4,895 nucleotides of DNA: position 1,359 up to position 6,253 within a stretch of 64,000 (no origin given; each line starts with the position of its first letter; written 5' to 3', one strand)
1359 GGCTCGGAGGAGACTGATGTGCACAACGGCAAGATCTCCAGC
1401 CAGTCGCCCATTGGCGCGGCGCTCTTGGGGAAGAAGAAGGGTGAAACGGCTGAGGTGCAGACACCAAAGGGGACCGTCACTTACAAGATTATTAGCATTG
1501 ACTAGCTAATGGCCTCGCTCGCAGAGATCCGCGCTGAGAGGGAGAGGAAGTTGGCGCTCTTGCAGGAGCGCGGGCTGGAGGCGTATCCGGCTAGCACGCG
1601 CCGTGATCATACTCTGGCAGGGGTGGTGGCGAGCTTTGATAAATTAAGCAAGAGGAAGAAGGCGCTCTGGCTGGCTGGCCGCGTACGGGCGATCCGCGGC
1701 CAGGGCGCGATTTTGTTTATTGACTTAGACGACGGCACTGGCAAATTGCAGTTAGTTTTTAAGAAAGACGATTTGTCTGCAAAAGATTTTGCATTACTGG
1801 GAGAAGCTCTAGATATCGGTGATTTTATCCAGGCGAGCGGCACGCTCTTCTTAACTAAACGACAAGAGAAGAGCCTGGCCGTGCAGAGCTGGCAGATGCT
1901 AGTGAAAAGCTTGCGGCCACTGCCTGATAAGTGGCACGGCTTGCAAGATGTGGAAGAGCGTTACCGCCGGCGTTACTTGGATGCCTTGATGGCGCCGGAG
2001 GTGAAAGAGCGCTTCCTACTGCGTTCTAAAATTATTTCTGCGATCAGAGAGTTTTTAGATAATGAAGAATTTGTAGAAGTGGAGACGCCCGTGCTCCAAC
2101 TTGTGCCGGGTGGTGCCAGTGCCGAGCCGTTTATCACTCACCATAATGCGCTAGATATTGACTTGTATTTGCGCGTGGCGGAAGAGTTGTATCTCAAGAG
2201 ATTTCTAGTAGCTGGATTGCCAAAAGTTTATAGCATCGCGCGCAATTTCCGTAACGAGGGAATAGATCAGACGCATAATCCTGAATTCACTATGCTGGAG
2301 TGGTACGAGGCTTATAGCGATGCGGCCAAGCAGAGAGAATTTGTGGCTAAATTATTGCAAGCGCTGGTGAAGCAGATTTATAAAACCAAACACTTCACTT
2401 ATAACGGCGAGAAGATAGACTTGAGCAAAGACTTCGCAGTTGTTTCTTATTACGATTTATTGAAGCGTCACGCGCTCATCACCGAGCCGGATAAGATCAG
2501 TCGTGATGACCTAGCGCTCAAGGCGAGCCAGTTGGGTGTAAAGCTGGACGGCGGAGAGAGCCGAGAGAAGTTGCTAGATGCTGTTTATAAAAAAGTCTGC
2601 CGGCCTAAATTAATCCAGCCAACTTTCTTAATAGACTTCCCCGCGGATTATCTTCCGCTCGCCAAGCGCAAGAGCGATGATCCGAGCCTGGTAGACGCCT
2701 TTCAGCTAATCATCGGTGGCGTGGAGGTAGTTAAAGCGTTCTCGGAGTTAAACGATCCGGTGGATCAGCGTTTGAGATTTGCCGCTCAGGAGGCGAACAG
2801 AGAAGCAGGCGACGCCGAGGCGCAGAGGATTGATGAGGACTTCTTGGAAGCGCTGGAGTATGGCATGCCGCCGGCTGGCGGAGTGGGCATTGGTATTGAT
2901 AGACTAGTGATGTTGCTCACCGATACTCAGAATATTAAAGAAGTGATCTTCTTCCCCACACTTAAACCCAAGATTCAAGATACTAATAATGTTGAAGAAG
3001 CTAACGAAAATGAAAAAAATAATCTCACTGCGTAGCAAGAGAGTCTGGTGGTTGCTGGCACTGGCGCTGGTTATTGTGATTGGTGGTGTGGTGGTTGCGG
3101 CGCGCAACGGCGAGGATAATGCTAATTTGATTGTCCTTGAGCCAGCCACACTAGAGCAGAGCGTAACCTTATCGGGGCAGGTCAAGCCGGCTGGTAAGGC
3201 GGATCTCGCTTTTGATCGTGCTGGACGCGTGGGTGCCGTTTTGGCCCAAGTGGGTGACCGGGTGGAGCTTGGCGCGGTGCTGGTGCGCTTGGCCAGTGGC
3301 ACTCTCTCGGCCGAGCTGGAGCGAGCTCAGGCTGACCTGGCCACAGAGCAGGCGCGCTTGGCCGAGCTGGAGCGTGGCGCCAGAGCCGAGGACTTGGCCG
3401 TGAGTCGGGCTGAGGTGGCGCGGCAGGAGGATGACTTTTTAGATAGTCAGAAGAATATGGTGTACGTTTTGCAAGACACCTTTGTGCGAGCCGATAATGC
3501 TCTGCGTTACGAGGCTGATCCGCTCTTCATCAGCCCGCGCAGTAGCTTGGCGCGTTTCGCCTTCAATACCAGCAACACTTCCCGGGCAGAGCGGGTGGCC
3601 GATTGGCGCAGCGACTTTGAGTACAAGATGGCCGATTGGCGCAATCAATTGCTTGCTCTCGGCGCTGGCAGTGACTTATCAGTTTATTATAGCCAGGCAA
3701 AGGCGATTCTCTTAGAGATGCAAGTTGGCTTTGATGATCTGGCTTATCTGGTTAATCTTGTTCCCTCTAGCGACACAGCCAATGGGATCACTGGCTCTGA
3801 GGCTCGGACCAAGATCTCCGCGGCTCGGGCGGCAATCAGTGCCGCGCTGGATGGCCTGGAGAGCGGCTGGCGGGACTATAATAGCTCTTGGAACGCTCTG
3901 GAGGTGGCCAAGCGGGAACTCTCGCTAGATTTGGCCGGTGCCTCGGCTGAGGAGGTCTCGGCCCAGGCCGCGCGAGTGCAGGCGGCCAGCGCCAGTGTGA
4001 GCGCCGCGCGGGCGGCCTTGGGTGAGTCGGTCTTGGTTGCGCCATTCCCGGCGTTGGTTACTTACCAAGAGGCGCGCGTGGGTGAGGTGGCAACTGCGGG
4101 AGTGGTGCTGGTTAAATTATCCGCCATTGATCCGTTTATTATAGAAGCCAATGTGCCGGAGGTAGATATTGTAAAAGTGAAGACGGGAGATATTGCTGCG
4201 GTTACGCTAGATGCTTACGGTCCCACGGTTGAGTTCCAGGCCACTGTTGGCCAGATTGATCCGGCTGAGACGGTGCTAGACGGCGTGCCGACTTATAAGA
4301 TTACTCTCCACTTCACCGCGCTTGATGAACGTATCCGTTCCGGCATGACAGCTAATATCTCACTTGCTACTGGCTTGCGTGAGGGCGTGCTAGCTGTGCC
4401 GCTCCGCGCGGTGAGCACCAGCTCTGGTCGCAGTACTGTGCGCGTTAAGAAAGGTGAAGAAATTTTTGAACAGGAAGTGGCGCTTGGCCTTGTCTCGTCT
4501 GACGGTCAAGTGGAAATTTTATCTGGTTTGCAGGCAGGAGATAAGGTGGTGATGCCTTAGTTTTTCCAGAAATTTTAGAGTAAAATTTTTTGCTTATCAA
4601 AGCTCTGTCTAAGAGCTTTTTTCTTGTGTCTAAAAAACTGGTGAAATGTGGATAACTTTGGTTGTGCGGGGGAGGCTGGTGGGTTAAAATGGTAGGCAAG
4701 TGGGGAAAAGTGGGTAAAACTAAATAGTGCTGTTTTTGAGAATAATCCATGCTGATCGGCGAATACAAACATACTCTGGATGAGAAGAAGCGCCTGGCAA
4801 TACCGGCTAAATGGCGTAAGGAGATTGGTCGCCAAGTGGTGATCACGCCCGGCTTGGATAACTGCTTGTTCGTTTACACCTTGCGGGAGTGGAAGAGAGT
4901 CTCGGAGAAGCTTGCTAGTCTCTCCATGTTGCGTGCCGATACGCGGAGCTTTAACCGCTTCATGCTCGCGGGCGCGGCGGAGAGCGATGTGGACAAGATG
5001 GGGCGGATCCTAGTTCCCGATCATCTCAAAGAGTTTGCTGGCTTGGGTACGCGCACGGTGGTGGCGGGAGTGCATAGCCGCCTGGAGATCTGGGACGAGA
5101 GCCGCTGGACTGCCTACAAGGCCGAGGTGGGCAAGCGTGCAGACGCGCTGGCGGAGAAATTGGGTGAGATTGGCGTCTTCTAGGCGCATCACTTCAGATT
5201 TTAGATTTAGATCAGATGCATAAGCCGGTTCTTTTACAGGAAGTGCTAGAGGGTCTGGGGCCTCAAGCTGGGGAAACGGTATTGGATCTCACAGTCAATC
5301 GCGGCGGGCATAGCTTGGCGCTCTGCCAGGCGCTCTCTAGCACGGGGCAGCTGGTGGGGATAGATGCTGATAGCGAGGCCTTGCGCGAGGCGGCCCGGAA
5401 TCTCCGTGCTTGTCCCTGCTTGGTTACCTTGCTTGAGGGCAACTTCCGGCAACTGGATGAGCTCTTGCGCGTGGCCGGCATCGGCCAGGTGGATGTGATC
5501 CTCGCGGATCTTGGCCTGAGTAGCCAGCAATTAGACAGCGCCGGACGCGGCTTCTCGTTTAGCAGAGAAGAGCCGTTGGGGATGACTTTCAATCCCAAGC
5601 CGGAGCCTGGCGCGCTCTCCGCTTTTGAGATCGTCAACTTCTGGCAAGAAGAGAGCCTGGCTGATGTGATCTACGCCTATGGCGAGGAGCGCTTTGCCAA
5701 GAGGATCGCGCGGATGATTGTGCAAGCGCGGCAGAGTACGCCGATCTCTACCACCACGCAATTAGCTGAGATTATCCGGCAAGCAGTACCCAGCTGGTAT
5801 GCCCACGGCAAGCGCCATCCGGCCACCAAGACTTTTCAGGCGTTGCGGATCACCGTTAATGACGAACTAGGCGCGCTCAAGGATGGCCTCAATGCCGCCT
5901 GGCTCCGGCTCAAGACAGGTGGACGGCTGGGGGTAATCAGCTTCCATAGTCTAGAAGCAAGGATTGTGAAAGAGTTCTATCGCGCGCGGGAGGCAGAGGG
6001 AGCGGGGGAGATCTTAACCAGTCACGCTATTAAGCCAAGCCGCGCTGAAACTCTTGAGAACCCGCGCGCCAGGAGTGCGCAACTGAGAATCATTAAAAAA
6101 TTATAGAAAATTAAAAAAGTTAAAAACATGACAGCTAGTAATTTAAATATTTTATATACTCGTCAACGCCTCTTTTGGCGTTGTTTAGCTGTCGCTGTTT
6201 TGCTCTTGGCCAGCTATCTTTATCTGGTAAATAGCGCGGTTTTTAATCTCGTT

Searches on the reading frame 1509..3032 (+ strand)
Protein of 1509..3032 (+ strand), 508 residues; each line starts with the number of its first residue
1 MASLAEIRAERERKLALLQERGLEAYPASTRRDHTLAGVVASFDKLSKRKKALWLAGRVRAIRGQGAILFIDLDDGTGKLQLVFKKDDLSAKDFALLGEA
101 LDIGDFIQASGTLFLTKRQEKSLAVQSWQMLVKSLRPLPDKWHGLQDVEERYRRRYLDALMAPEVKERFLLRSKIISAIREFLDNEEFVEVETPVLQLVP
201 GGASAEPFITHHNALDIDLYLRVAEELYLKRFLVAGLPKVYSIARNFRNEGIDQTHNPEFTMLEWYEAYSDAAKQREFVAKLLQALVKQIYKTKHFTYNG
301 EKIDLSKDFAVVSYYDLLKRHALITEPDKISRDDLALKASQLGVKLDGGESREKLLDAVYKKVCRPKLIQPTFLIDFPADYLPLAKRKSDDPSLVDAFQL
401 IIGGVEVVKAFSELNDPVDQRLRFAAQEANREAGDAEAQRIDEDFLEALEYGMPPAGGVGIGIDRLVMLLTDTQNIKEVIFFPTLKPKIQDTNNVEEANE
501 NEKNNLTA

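Call 15: search_protein_families(library=pfam, proteins=[window:1509-3032:+], max_evalue=0.001)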
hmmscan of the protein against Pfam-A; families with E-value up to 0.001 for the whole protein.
window:1509-3032:+ (508 aa): 3 families
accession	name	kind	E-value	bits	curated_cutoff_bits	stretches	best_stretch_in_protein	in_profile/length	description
PF00152.25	tRNA-synt_2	-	2.7e-83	280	25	1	148-485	2-307/308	tRNA synthetases class II (D, K and N)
PF01336.31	tRNA_anti-codon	-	6.5e-16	58.5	27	1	54-131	2-75/75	OB-fold nucleic acid binding domain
PF01409.25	tRNA-synt_2d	-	2.1e-05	24.6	19.8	0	239-268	104-133/246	tRNA synthetases class II core domain (F)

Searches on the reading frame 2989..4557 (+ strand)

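Call 15: search_protein_families(library=pfam, proteins=[window:2989-4557:+], max_evalue=0.001)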
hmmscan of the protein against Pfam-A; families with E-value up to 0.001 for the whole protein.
window:2989-4557:+ (523 aa): 2 families
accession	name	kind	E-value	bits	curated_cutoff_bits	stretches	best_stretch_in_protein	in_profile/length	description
PF16576.10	HlyD_D23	-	5.9e-10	39.2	30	1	335-455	97-214/214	Barrel-sandwich domain of CusB or HlyD membrane-fusion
PF13437.12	HlyD_3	-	2.1e-08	35.3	22.2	1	348-442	1-91/106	HlyD family secretion protein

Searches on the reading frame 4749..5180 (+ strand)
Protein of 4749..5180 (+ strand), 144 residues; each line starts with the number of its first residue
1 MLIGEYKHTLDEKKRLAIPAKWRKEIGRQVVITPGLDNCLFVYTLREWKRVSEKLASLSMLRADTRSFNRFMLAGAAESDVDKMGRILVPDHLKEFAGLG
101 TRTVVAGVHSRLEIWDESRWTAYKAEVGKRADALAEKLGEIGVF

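Call 15: search_protein_families(library=pfam, proteins=[window:4749-5180:+], max_evalue=0.001)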
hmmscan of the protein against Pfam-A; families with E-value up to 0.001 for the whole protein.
window:4749-5180:+ (144 aa): 1 family
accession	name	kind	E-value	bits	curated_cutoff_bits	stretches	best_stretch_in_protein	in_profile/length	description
PF02381.23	MraZ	-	1.7e-33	114.9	23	2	1-70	1-71/72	MraZ protein, putative antitoxin-like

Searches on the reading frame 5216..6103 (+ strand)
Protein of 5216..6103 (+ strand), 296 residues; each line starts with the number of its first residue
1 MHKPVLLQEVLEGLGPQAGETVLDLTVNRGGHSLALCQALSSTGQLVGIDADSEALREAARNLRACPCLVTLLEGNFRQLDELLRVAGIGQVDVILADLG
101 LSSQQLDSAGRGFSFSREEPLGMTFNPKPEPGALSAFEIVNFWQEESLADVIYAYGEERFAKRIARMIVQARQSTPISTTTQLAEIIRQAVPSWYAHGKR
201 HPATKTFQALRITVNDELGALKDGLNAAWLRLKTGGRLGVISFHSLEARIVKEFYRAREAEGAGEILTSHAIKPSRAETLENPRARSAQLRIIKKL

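Call 15: search_protein_families(library=pfam, proteins=[window:5216-6103:+], max_evalue=0.001)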
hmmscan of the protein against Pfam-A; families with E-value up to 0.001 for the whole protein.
window:5216-6103:+ (296 aa): 3 families
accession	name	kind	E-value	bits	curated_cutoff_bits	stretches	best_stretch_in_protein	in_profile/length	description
PF01795.25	Methyltransf_5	-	5.7e-92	308.9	27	1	2-295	4-308/309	MraW methylase family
PF01189.24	Methyltr_RsmB-F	-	1.3e-05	25.4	27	1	14-99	4-87/199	16S rRNA methyltransferase RsmB/F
PF13649.12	Methyltransf_25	-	5.7e-05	24.2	27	1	22-82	1-60/97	Methyltransferase domain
